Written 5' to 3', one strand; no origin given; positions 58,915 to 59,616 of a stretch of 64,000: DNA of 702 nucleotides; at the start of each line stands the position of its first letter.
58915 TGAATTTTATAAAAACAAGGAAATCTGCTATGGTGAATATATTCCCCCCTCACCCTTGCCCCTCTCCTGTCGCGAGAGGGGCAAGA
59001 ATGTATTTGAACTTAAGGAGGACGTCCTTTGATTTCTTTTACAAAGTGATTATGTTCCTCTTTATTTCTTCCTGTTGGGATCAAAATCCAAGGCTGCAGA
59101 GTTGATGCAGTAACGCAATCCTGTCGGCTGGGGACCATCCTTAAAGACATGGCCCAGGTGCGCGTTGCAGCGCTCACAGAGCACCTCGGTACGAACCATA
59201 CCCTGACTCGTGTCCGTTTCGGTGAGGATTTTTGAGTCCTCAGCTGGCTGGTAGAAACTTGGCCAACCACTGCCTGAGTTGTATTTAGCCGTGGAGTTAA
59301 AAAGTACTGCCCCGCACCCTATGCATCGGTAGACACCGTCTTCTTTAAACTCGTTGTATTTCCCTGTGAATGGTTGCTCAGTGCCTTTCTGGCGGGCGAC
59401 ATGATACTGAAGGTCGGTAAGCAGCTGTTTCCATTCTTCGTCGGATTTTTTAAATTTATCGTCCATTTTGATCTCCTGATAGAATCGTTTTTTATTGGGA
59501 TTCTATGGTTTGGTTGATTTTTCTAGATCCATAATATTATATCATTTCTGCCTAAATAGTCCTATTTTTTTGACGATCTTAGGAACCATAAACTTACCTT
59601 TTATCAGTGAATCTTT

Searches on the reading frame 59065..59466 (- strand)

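Call 33: search_protein_families(library=pfam, proteins=[window:59065-59466:-], max_evalue=0.0001)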
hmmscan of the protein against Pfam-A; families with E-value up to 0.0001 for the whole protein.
window:59065-59466:- (134 aa): 1 family
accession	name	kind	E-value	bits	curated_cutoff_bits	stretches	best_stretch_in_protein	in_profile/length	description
PF01641.26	SelR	-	8.3e-52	174.5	24.9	1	16-130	1-116/116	SelR domain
